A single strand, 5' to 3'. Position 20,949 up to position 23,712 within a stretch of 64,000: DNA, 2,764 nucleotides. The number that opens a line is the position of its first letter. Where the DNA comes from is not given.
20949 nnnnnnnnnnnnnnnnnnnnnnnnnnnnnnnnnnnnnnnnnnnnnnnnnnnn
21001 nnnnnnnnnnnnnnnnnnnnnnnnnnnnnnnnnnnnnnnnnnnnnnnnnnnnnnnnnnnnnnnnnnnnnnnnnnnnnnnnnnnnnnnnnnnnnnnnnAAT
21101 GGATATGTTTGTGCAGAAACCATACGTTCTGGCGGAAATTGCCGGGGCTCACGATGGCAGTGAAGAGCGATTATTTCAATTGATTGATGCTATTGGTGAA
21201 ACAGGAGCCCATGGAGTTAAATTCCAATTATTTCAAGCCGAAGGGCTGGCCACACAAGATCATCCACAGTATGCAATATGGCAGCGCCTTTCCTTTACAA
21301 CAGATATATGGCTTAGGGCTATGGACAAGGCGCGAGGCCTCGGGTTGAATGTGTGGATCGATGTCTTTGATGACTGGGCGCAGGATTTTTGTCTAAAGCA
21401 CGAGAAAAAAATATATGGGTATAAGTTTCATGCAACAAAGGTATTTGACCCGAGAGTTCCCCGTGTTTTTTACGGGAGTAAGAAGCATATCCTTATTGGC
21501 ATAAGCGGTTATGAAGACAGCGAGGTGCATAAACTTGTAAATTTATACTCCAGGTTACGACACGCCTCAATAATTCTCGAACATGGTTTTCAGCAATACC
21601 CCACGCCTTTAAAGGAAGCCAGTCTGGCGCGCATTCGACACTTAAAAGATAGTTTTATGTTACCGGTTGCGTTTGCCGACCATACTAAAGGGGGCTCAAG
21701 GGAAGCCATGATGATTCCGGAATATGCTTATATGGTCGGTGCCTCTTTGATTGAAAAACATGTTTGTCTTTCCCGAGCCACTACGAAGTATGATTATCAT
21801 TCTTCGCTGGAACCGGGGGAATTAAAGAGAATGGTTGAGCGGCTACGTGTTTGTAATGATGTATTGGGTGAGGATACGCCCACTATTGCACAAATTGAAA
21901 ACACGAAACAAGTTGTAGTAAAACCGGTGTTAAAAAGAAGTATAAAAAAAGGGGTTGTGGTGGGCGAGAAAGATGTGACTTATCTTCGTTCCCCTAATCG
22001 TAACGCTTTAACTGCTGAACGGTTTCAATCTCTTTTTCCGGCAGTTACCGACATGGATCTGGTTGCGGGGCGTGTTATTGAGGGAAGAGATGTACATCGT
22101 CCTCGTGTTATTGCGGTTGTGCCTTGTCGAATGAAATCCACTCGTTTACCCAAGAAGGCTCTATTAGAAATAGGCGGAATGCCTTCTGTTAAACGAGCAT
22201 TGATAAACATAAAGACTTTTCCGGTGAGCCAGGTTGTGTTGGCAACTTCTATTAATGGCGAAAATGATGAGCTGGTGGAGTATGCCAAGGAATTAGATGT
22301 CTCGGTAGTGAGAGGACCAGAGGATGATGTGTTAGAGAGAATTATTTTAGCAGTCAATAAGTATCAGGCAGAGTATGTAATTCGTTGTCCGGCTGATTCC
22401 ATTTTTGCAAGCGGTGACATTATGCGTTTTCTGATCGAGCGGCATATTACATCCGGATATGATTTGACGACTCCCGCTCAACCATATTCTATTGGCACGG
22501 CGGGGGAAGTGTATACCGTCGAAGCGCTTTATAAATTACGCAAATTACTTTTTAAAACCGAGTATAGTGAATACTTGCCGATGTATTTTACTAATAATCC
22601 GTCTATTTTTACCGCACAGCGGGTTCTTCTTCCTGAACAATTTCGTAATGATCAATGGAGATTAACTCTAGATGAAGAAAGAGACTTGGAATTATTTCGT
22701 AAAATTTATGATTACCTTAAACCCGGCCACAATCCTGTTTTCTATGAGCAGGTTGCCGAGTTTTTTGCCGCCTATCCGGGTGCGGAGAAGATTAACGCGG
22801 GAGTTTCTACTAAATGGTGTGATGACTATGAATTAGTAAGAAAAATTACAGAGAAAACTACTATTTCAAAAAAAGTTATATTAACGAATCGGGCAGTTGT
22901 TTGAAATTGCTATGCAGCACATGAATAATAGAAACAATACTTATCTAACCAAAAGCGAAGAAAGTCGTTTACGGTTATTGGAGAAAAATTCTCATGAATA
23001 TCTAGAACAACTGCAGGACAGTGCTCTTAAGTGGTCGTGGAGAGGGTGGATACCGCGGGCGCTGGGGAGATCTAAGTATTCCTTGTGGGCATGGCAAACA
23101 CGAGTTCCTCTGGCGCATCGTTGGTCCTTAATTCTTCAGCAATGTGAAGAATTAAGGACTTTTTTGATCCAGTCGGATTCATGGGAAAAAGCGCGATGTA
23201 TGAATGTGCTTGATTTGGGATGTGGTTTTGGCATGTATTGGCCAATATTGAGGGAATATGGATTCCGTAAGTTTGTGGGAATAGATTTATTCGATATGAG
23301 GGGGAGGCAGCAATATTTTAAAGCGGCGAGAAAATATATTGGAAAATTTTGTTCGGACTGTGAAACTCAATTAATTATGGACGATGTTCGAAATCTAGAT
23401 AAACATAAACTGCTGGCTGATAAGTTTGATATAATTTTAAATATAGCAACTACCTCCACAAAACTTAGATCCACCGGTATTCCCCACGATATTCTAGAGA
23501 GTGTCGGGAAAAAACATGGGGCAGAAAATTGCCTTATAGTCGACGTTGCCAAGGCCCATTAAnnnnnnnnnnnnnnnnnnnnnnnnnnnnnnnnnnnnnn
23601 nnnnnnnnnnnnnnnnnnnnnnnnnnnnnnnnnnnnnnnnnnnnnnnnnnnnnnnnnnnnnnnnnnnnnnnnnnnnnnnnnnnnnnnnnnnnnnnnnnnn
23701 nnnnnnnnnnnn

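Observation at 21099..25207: A nonulosonic acid sub-cassette with two NeuB-family synthases, a synthase-cytidylyltransferase fusion and a KdsC-type phosphatase.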

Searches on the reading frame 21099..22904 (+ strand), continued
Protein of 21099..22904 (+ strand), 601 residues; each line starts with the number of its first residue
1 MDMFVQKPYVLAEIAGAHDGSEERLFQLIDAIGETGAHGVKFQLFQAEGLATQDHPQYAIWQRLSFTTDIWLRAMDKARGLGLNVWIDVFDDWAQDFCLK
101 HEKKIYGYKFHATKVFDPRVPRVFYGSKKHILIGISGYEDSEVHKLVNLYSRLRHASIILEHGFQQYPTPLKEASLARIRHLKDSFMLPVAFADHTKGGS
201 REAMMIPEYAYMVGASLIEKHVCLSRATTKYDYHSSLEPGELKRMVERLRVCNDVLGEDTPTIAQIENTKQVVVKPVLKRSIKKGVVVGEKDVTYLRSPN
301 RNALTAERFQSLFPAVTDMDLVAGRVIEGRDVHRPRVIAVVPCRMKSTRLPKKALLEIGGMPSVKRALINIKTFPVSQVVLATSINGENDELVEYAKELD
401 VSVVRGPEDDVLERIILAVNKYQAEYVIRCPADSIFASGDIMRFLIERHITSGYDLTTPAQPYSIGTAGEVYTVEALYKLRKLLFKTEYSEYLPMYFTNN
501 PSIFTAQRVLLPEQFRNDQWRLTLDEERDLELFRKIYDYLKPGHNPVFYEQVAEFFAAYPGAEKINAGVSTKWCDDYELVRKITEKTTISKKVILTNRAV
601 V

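Call 93: fold_search(model_id=the predicted structure, library=pdb)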
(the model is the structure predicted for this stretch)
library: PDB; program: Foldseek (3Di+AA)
matches with E <= 10: 1919; with E <= 0.001: 853
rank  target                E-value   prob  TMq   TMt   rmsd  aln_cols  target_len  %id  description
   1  8h2c_D                1.3e-22  1.00  0.47  0.79   3.5       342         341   21  Crystal structure of the pseudaminic acid synthase PseI from Campylobacter jejuni (released 2022-11-09)
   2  8h2c_C                2.0e-22  1.00  0.46  0.77   3.7       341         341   21  Crystal structure of the pseudaminic acid synthase PseI from Campylobacter jejuni (released 2022-11-09)
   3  8h2c_A                5.8e-22  1.00  0.47  0.77   3.7       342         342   21  Crystal structure of the pseudaminic acid synthase PseI from Campylobacter jejuni (released 2022-11-09)
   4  1xuu                  1.7e-21  1.00  0.43  0.69   4.8       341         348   20  Crystal structure of sialic acid synthase (NeuB) in complex with Mn2+ and Malate from Neisseria meningitidis (released 2004-11-02)
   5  4ipi                  1.8e-21  1.00  0.43  0.68   4.9       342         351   20  Crystal Structure of R314A N-acetyl Neuraminic Acid Synthase from Neiserria meningitidis with Malate bound (released 2013-04-10)
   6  3g8r_B                2.5e-21  1.00  0.48  0.82   3.3       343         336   19  Crystal structure of putative spore coat polysaccharide biosynthesis protein E from Chromobacterium violaceum ATCC 124 (released 2009-04-07)
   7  8h2c_B                4.5e-21  1.00  0.45  0.77   3.8       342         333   21  Crystal structure of the pseudaminic acid synthase PseI from Campylobacter jejuni (released 2022-11-09)
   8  2wqp                  6.0e-21  1.00  0.43  0.69   4.9       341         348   20  Crystal structure of sialic acid synthase NeuB-inhibitor complex (released 2009-09-15)
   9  4ipj                  6.3e-21  1.00  0.43  0.68   4.9       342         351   20  Crystal Structure of R314K N-acetyl Neuraminic Acid Synthase from Neiserria meningitidis with Malate bound (released 2013-04-10)
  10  1vli                  1.1e-20  1.00  0.38  0.62  25.7       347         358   24  Crystal structure of Spore coat polysaccharide biosynthesis protein spsE (BSU37870) from Bacillus subtilis at 2.38 A res (released 2004-09-21)
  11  3g8r_A                1.6e-19  1.00  0.48  0.81   3.5       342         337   19  Crystal structure of putative spore coat polysaccharide biosynthesis protein E from Chromobacterium violaceum ATCC 124 (released 2009-04-07)
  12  6ncs_A                4.7e-18  1.00  0.41  0.83   2.2       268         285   21  Crystal structure of N-acetylneuraminic acid (Sialic acid) synthetase from Leptospira borgpetersenii serovar Hardjo-bo (released 2018-12-26)
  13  6oew_B                3.4e-15  1.00  0.35  0.85   2.4       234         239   24  Structure of a Cytidylyltransferase from Leptospira borgpetersenii serovar Hardjo-bovis (strain JB197) (released 2019-04-17)
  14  6oew_A                4.6e-15  1.00  0.35  0.84   2.5       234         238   24  Structure of a Cytidylyltransferase from Leptospira borgpetersenii serovar Hardjo-bovis (strain JB197) (released 2019-04-17)
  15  4grs_C                1.1e-10  1.00  0.33  0.58   4.3       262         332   14  Crystal structure of a chimeric DAH7PS (released 2013-02-06)
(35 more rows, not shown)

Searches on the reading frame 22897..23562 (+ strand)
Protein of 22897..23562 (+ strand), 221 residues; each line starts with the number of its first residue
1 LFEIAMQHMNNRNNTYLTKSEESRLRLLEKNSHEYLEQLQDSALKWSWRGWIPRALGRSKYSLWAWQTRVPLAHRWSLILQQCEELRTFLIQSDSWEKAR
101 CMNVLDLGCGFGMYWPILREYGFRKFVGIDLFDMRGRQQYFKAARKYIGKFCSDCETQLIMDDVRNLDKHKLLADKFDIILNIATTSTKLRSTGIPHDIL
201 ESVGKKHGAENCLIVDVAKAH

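Call 4: search_protein_families(library=pfam, proteins=[window:22897-23562:+], max_evalue=0.01)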
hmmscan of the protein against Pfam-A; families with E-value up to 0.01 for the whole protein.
window:22897-23562:+ (221 aa): 4 families
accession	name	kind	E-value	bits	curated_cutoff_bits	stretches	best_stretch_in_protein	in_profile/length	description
PF13489.12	Methyltransf_23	-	1.2e-05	25.5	27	1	98-184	20-89/164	Methyltransferase domain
PF13649.12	Methyltransf_25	-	0.00089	20.3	27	1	104-183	1-71/97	Methyltransferase domain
PF13847.12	Methyltransf_31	-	0.0015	18.7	27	1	102-186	5-84/145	Methyltransferase domain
PF08241.18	Methyltransf_11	-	0.0081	17.2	21.2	0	105-182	1-66/95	Methyltransferase domain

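Call 5: search_protein_families(library=ncbifam, proteins=[window:22897-23562:+], max_evalue=0.01)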
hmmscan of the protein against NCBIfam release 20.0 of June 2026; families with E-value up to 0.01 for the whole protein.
window:22897-23562:+ (221 aa): 1 family
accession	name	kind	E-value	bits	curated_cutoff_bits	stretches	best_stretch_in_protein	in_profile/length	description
NF045667.1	MTase_DVU1556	equivalog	0.0051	16.3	155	1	101-136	23-58/213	DVU_1556 family methyltransferase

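Call 59: search_protein_families(library=pfam, proteins=[window:22897-23562:+], max_evalue=5)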
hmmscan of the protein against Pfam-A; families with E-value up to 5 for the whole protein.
window:22897-23562:+ (221 aa): 7 families
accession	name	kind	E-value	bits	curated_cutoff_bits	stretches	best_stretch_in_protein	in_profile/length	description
PF13489.12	Methyltransf_23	-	1.2e-05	25.5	27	1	98-184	20-89/164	Methyltransferase domain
PF13649.12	Methyltransf_25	-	0.00089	20.3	27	1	104-183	1-71/97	Methyltransferase domain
PF13847.12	Methyltransf_31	-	0.0015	18.7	27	1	102-186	5-84/145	Methyltransferase domain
PF08241.18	Methyltransf_11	-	0.0081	17.2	21.2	1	105-182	1-66/95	Methyltransferase domain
PF03145.22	Sina_TRAF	-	0.016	16.1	24.8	1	174-218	37-81/97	Sina, TRAF-like domain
PF08242.18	Methyltransf_12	-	0.027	15.6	30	1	105-182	1-71/98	Methyltransferase domain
PF03291.22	mRNA_G-N7_MeTrfase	-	0.039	13.5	26.6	1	97-164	58-135/315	mRNA (guanine-N(7))-methyltransferase domain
